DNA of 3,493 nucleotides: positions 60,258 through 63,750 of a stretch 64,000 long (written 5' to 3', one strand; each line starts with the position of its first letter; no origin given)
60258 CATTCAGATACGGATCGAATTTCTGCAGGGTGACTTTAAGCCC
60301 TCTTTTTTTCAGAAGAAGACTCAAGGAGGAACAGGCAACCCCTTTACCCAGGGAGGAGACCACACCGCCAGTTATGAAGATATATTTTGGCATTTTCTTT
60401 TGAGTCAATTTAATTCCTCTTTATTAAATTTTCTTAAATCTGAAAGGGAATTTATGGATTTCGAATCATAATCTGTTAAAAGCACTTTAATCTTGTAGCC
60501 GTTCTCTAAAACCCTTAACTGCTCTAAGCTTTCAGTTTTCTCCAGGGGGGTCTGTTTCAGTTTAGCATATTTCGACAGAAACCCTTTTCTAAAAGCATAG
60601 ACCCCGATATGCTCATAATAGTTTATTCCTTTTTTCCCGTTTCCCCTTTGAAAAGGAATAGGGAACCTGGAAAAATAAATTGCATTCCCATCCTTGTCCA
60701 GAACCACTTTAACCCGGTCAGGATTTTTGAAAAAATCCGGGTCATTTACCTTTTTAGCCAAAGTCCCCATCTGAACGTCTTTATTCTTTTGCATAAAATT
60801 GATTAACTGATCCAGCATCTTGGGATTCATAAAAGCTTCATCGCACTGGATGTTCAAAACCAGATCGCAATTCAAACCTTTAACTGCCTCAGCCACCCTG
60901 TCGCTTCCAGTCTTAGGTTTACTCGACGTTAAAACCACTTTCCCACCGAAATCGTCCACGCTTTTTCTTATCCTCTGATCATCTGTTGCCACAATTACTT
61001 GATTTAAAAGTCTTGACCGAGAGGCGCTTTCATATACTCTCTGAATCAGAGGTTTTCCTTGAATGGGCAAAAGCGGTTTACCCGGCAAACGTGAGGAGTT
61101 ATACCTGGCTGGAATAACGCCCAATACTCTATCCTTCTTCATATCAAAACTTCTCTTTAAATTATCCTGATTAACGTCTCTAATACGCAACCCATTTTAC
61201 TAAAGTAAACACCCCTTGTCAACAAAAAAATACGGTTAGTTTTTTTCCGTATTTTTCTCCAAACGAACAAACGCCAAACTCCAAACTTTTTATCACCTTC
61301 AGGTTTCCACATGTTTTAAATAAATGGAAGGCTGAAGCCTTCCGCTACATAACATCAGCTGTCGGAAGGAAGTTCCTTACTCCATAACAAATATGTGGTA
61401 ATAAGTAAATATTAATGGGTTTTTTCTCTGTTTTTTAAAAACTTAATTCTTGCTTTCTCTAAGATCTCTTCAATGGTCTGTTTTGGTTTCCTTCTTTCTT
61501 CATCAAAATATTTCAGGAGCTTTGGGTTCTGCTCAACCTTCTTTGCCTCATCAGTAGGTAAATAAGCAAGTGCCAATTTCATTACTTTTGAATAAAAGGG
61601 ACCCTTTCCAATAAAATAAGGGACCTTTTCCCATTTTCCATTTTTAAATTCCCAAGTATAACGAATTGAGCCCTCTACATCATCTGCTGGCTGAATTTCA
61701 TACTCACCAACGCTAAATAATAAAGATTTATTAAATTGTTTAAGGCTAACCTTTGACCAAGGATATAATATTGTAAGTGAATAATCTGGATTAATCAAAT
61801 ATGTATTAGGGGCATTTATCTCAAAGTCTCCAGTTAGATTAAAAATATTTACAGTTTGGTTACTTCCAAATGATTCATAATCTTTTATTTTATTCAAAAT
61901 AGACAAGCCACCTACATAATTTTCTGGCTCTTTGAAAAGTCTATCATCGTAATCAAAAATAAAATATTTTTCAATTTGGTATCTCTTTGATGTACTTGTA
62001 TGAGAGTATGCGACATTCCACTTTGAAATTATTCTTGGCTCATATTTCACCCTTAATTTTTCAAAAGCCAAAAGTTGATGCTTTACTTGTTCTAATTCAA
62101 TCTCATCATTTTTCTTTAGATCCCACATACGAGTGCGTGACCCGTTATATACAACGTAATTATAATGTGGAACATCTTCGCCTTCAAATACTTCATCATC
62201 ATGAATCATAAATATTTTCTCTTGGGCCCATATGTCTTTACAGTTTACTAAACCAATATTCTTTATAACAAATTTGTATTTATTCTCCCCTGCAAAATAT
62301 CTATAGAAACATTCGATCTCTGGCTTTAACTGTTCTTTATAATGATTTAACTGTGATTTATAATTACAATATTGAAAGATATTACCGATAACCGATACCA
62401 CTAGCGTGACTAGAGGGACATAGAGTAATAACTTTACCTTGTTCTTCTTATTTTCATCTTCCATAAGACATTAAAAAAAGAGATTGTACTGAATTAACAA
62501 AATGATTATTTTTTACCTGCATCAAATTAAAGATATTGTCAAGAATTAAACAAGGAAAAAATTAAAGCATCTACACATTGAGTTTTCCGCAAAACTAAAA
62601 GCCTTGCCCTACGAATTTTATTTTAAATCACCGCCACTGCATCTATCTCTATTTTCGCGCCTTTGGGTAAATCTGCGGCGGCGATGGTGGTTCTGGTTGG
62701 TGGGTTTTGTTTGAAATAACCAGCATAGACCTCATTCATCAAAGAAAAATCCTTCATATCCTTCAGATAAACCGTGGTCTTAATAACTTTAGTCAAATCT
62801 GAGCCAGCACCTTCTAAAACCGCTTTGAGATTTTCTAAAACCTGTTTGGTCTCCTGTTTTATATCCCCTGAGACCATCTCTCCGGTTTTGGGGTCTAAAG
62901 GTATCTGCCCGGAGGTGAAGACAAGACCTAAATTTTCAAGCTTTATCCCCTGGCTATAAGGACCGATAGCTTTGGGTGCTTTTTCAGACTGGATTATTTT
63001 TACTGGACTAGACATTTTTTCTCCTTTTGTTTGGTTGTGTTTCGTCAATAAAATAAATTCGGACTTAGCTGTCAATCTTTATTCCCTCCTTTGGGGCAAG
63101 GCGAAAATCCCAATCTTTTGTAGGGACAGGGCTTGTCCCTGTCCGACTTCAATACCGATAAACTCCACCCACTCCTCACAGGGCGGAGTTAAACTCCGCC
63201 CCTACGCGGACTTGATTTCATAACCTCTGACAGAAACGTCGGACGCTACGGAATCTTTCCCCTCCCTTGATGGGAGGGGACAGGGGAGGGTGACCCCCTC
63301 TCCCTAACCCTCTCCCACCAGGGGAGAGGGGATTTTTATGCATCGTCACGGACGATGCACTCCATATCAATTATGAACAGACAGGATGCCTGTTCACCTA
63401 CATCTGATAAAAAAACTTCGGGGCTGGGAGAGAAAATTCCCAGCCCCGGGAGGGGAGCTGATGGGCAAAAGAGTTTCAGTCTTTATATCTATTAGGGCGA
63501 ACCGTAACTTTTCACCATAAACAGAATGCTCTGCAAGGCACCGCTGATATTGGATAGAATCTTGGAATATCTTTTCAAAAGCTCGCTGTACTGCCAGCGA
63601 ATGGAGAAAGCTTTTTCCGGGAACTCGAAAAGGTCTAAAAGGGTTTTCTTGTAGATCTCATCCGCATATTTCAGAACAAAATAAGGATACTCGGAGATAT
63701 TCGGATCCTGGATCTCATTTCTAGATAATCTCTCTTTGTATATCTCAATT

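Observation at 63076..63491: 415-bp GC-rich hairpin array in an AT-rich genome, with a smaller sibling at 5320-5437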

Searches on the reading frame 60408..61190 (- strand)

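Call 28: search_protein_families(library=pfam, proteins=[window:60408-61190:-], max_evalue=0.01)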
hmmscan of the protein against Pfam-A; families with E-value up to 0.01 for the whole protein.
window:60408-61190:- (261 aa): 3 families
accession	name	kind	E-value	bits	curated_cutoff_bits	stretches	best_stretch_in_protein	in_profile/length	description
PF02348.25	CTP_transf_3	-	1.1e-59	202.4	22.6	1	24-234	2-217/217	Cytidylyltransferase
PF12804.13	NTP_transf_3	-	3.9e-11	43.8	27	1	33-139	10-118/160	MobA-like NTP transferase domain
PF03549.19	Tir_receptor_M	-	0.0044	17.8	25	0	153-171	20-38/66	Translocated intimin receptor (Tir) intimin-binding domain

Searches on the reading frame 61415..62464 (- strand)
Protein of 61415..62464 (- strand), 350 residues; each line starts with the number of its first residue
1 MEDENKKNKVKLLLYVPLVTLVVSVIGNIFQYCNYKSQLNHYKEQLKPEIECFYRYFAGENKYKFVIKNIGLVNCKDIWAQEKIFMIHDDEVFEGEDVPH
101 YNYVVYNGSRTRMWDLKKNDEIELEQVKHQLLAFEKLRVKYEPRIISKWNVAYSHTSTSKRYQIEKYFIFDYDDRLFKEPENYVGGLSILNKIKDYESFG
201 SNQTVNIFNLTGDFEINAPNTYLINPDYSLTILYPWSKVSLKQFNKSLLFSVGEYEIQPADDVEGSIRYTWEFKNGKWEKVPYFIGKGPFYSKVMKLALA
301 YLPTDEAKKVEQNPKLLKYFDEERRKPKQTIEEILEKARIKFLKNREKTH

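Call 21: find_encoding_contigs(protein=window:61415-62464:-, flank=10000, max_places=6)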
Protein window:61415-62464:- (350 aa): 3 contigs read that carry it; 3 places shown.
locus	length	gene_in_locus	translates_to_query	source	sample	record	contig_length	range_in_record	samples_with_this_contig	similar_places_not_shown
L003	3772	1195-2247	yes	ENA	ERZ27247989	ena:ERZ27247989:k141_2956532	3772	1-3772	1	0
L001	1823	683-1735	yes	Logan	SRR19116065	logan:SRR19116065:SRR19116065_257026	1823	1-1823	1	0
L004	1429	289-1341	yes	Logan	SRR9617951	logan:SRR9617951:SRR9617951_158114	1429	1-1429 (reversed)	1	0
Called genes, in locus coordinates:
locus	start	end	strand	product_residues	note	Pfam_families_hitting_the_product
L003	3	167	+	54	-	?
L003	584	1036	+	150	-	PF01042:Ribonuc_L-PSP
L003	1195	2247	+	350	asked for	-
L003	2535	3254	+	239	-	PF02348:CTP_transf_3, PF12804:NTP_transf_3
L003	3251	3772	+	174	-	?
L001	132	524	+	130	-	PF01042:Ribonuc_L-PSP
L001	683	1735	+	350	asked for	-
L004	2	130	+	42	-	?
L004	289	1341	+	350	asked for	-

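Call 28: search_protein_families(library=pfam, proteins=[window:61415-62464:-], max_evalue=0.01)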
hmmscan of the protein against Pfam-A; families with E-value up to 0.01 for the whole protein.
window:61415-62464:- (350 aa): 0 families

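Call 43: find_related_loci(query=window:61415-62464:-, collection=metagenome_contigs, flank=6000)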
Query window:61415-62464:- (350 aa) in metagenome_contigs; peptide patterns used: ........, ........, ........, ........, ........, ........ (x = any residue, [..] = any of these).
101 stretches matched a pattern, but none encodes a relative of the query by tblastn (E <= 1e-3).
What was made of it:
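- Tried and rejected: First metagenome scan, with the 350-aa neighbour, found nothing (call 43) because that gene is absent from all relatives.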

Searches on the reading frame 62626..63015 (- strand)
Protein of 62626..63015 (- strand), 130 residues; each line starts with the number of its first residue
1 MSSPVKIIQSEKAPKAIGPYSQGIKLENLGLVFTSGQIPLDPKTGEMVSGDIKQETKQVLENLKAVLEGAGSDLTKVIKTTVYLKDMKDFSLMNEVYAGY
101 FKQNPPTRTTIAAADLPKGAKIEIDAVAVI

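Call 19: find_encoding_contigs(protein=window:62626-63015:-, flank=10000, max_places=10)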
Protein window:62626-63015:- (130 aa): 2 contigs read that carry it; 2 places shown.
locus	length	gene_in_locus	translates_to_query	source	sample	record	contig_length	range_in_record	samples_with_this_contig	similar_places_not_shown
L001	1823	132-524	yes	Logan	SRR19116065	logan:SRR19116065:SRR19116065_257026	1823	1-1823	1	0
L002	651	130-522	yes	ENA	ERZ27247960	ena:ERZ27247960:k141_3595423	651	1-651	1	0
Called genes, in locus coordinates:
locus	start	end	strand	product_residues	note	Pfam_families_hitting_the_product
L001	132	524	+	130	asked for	PF01042:Ribonuc_L-PSP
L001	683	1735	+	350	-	-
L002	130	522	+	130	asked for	PF01042:Ribonuc_L-PSP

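Call 28: search_protein_families(library=pfam, proteins=[window:62626-63015:-], max_evalue=0.01)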
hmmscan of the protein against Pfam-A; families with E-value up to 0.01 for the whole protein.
window:62626-63015:- (130 aa): 1 family
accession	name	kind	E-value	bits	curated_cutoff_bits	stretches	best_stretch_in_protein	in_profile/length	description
PF01042.26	Ribonuc_L-PSP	-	3.2e-41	140.5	27.3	1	11-130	2-121/121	Endoribonuclease L-PSP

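Call 44: find_related_loci(query=window:62626-63015:-, collection=metagenome_contigs, flank=4000)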
Query window:62626-63015:- (130 aa) in metagenome_contigs; peptide patterns used: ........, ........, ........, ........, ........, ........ (x = any residue, [..] = any of these).
531 stretches matched a pattern; 169 encode a relative of the query (tblastn E <= 1e-3); the best 80 are kept; 80 distinct loci.
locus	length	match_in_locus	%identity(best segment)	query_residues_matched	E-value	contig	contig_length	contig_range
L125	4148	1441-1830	94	1-130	1e-79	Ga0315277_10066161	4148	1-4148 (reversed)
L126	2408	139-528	95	1-130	6e-81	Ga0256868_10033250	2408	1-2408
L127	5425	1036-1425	92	1-130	6e-78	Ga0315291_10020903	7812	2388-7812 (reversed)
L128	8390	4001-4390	92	1-130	2e-77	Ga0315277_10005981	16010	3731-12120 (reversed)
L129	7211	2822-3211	91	1-130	6e-76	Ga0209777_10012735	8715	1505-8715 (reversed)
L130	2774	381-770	88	1-130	4e-76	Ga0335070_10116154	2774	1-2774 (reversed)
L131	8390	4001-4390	88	1-130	2e-73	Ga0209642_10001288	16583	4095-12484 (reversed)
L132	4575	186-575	84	1-130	6e-70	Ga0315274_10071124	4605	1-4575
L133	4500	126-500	86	6-130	3e-69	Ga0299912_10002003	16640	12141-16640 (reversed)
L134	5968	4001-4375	86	6-130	8e-69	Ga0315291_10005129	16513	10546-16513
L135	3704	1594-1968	86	6-130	1e-68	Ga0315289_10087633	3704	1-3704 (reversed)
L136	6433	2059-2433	84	6-130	5e-68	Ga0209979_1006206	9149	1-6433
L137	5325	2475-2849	83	6-130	3e-67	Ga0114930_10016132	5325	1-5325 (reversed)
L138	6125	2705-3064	86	6-125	3e-66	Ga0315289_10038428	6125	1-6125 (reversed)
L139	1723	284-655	65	7-130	1e-52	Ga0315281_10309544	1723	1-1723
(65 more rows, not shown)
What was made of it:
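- Tried and rejected: The second scan, with RidA, gave the informative set (call 44).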

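Call 60: search_protein_families(library=pfam, proteins=[L128:2893-3513:+, L128:4549-5271:+, L131:4405-5016:+, L131:1298-2284:+, L128:1938-2603:+, L128:1107-1544:-], max_evalue=0.01)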
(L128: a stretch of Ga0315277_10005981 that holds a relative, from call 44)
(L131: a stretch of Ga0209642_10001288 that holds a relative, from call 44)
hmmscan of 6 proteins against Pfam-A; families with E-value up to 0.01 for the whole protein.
L128:2893-3513:+ (207 aa): 0 families

L128:4549-5271:+ (241 aa): 1 family
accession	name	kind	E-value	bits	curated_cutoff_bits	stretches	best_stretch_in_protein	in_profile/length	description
PF01939.22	NucS_C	-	1.3e-06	28.9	24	1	116-221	2-98/124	Endonuclease NucS C-terminal domain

L131:4405-5016:+ (204 aa): 2 families
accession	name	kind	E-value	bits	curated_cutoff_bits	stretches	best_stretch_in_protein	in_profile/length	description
PF13505.12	OMP_b-brl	-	3.9e-09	37.4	28.7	1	8-179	2-159/175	Outer membrane protein beta-barrel domain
PF09411.16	PagL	-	0.00076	20.1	23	0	86-131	24-77/136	Lipid A 3-O-deacylase (PagL)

L131:1298-2284:+ (329 aa): 1 family
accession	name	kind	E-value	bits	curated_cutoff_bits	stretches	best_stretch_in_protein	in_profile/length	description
PF00291.31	PALP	-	1.9e-45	155.9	35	1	11-315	3-295/295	Pyridoxal-phosphate dependent enzyme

L128:1938-2603:+ (222 aa): 1 family
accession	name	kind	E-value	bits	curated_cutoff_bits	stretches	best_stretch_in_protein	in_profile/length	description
PF00291.31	PALP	-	2e-23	83.6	35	1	10-208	102-295/295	Pyridoxal-phosphate dependent enzyme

L128:1107-1544:- (146 aa): 1 family
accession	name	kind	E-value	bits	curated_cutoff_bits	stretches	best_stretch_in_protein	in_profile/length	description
PF03652.20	RuvX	-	2.2e-41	141.8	29.2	1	3-134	2-133/134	Holliday junction resolvase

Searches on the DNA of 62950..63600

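Call 8: search_rna_families(source=window, start=62950, end=63600, threshold=evalue, max_evalue=10, show_alignments=3)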
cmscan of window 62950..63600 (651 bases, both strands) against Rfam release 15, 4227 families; matches with E-value up to 10: 34.
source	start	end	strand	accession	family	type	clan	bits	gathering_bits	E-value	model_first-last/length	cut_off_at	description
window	63269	63318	-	RF00771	mir-185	Gene; miRNA;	-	33.7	60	0.00017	1-79/79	no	mir-185 microRNA precursor family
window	63259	63331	+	RF03952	mir-3718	Gene; miRNA;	-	31.2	78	5.9e-05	1-92/92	no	mir-3718 microRNA precursor family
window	63259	63331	-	RF03952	mir-3718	Gene; miRNA;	-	30.7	78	8.4e-05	1-92/92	no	mir-3718 microRNA precursor family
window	63263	63325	+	RF03261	mir-1759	Gene; miRNA;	-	28.4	58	0.003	1-75/75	no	mir-1759 microRNA precursor family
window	63264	63325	-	RF03340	mir-6511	Gene; miRNA;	-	27.8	87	0.017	1-67/67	no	mir-6511 microRNA precursor family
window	63257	63334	+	RF03329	mir-4743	Gene; miRNA;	-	26.1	72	0.0033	1-101/101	no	mir-4743 microRNA precursor family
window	63259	63329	-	RF00707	mir-197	Gene; miRNA;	-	25.6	74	0.052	1-75/75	no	mir-197 microRNA precursor family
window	63259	63329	+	RF00707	mir-197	Gene; miRNA;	-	24.9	74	0.077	1-75/75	no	mir-197 microRNA precursor family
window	63248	63337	-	RF03329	mir-4743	Gene; miRNA;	-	24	72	0.014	1-101/101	no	mir-4743 microRNA precursor family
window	63418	63449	+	RF00107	FinP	Gene;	CL00016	22.4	45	0.067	38-69/76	no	FinP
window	63263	63324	+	RF03340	mir-6511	Gene; miRNA;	-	22.4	87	0.31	1-67/67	no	mir-6511 microRNA precursor family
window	63259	63282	+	RF02795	Pab91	Gene; snRNA; snoRNA; HACA-box;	-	22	71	0.14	1-57/57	no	Pab91 RNA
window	63259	63330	+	RF03191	mir-1913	Gene; miRNA;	-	21.7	105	0.11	1-80/80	no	mir-1913 microRNA precursor family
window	63250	63336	+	RF03627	mir-9168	Gene; miRNA;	-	21.2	100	0.14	1-95/95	no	mir-9168 microRNA precursor family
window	63269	63319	+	RF03946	mir-3132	Gene; miRNA;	-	21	84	0.59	1-75/75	no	mir-3132 microRNA precursor family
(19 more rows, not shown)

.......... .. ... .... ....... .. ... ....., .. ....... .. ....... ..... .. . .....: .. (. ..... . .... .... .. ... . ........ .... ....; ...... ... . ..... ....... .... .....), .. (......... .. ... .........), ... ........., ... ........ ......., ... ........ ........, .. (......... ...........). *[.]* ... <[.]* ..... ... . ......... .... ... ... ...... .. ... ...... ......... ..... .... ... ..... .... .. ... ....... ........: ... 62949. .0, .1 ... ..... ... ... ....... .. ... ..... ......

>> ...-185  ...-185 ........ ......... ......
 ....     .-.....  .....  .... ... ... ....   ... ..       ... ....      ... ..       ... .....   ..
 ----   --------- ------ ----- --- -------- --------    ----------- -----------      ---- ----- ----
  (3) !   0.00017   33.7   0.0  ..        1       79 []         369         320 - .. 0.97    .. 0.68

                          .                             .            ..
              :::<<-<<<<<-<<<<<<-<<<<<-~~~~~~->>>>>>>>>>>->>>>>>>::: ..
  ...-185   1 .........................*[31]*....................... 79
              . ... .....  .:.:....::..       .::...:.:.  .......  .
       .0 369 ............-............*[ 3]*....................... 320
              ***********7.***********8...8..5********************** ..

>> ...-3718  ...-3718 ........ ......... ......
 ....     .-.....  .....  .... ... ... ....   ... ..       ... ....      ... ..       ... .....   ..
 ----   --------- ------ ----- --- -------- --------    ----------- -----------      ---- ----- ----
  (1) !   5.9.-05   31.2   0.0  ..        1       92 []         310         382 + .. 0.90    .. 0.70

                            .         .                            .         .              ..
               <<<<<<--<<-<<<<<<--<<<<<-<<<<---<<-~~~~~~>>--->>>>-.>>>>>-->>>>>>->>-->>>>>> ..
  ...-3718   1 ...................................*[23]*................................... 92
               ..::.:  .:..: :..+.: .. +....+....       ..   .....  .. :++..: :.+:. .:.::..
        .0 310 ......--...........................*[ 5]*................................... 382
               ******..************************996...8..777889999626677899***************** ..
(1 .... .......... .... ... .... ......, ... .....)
